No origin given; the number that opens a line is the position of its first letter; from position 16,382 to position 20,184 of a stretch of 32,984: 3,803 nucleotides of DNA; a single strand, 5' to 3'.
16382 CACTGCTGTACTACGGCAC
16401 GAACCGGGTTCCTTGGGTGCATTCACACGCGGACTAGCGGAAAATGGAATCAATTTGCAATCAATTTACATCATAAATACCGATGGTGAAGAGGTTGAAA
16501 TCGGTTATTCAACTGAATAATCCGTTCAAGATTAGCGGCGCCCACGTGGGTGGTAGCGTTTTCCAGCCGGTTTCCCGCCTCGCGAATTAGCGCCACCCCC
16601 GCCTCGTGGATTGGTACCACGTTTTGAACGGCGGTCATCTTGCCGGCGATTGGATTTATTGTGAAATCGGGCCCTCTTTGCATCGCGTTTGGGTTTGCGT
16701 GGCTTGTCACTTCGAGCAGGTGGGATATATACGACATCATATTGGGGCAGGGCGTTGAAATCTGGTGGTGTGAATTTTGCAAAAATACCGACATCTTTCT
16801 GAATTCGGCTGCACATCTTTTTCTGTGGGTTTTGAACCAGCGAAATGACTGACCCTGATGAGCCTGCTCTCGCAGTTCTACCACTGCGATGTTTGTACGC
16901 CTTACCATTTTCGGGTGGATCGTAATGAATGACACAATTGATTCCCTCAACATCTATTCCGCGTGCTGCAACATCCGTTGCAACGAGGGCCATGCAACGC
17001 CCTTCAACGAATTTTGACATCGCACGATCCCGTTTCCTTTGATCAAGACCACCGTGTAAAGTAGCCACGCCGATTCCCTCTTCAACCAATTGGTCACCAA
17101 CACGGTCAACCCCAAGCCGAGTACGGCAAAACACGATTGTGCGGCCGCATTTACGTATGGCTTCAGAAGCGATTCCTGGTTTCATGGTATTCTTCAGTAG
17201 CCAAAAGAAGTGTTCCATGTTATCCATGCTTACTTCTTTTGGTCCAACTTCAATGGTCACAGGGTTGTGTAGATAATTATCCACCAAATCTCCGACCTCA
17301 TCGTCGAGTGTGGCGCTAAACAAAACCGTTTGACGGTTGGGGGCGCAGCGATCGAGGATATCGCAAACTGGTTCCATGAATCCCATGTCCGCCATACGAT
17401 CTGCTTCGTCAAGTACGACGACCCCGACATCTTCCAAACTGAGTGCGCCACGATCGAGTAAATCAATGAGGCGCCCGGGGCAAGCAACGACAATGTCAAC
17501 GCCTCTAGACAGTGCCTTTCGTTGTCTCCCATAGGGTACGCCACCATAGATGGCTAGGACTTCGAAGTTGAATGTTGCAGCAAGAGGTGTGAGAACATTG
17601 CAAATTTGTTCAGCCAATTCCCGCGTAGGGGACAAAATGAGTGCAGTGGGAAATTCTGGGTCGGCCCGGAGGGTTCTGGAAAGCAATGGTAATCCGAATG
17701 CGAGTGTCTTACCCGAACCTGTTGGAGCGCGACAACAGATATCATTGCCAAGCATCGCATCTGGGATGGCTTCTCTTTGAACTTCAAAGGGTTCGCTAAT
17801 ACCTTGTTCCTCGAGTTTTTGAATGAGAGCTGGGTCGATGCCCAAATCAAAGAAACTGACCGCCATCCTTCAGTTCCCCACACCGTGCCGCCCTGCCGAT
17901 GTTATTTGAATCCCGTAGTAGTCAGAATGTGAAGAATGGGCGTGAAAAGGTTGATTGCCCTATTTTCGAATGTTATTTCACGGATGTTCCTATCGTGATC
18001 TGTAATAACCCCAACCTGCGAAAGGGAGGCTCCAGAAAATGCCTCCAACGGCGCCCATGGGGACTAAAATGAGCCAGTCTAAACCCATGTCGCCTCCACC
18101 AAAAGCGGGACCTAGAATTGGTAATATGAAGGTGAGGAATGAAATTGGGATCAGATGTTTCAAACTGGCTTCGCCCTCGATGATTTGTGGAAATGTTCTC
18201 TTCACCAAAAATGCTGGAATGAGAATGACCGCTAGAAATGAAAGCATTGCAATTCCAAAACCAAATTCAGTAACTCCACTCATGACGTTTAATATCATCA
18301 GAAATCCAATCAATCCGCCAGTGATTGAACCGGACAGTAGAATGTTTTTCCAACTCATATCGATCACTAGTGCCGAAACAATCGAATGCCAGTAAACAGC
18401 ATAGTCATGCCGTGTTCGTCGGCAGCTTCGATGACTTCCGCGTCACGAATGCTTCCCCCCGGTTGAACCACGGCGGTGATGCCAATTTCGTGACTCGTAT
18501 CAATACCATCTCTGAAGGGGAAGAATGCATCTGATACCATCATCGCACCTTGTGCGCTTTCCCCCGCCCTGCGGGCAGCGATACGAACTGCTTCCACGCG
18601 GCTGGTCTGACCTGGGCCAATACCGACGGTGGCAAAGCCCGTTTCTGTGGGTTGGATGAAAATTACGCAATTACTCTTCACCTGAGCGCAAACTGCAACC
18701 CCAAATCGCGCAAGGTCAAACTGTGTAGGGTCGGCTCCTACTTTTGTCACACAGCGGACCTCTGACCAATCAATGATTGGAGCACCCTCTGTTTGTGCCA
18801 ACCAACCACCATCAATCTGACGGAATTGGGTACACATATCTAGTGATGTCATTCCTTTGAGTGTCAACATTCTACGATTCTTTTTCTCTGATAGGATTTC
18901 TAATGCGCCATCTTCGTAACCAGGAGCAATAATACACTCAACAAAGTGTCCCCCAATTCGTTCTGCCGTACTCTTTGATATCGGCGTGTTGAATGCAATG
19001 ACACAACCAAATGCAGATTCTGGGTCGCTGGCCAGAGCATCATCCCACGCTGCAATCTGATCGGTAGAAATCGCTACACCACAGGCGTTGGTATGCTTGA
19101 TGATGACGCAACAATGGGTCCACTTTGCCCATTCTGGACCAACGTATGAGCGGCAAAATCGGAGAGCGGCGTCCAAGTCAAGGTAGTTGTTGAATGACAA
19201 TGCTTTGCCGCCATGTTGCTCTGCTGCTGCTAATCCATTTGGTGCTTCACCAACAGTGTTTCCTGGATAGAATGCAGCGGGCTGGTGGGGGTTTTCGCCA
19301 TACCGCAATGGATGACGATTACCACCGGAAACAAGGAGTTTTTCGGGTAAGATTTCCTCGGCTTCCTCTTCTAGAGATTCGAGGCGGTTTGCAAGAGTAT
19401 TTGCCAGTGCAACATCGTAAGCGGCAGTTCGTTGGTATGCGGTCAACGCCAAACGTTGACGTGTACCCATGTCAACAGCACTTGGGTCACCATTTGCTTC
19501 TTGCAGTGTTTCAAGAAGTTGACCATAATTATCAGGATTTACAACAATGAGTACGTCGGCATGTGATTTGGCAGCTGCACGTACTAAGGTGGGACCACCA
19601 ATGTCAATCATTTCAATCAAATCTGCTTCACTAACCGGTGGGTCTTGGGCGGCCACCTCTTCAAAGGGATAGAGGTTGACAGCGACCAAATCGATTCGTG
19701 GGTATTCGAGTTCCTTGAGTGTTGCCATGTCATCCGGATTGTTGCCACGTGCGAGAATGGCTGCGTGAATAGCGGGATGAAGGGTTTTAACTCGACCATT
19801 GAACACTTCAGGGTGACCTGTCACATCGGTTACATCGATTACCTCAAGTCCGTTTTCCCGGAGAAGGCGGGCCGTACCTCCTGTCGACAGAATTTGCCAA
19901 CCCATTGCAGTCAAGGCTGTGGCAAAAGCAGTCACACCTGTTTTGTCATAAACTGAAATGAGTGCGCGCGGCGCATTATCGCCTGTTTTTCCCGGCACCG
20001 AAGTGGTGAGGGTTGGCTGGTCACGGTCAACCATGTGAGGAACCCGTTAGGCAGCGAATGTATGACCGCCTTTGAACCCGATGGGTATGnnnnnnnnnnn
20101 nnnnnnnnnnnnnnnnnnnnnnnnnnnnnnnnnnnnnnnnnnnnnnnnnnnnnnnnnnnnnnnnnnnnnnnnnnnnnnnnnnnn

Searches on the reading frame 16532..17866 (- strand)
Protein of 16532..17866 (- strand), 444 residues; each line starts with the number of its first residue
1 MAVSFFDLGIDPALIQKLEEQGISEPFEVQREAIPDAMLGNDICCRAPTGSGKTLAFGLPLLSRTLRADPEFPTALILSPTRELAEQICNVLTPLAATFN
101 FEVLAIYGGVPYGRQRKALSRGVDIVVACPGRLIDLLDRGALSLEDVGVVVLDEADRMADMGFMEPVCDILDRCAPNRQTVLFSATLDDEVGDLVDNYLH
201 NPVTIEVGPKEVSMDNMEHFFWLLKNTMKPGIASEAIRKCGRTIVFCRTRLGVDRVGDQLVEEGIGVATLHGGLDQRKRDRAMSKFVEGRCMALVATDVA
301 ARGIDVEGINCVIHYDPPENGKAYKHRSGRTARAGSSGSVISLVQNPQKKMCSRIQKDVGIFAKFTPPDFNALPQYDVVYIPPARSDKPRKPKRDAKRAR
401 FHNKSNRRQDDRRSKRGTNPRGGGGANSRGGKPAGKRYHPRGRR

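Call 14: search_protein_families(library=pfam, proteins=[window:16532-17866:-], max_evalue=0.001)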
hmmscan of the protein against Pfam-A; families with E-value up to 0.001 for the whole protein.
window:16532-17866:- (444 aa): 3 families
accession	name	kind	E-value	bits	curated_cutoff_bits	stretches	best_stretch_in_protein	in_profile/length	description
PF00270.35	DEAD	-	2.2e-44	151.6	26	1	28-192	2-165/167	DEAD/DEAH box helicase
PF00271.37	Helicase_C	-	4.9e-30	104.5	23.5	1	238-335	13-110/110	Helicase conserved C-terminal domain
PF04851.21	ResIII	-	5.8e-05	23.5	22.5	1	28-187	6-162/164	Type III restriction enzyme, res subunit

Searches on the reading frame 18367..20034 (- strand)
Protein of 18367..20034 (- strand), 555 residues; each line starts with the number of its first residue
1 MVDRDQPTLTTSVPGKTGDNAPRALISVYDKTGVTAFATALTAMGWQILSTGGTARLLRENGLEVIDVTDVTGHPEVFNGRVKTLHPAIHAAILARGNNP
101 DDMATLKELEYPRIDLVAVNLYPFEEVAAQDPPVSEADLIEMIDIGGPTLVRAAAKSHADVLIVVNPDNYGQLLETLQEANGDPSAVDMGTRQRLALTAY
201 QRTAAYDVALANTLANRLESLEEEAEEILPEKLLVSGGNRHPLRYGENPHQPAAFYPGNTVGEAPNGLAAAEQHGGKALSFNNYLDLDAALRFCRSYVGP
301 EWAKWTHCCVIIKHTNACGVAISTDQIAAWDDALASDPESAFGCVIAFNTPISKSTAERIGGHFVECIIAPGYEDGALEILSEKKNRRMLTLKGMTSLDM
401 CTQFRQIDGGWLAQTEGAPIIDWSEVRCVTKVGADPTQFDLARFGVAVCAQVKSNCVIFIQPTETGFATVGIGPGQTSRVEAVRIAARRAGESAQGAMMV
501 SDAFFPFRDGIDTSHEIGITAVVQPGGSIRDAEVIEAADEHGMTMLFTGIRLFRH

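Call 14: search_protein_families(library=pfam, proteins=[window:18367-20034:-], max_evalue=0.001)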
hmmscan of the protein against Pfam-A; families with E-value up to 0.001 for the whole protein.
window:18367-20034:- (555 aa): 2 families
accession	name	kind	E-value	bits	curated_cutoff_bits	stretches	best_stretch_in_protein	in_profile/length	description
PF01808.24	AICARFT_IMPCHas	-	1.5e-92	310.8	25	1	154-488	1-310/311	AICARFT/IMPCHase bienzyme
PF02142.27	MGS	-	6.7e-19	68.3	24.1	1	34-149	2-94/94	MGS-like domain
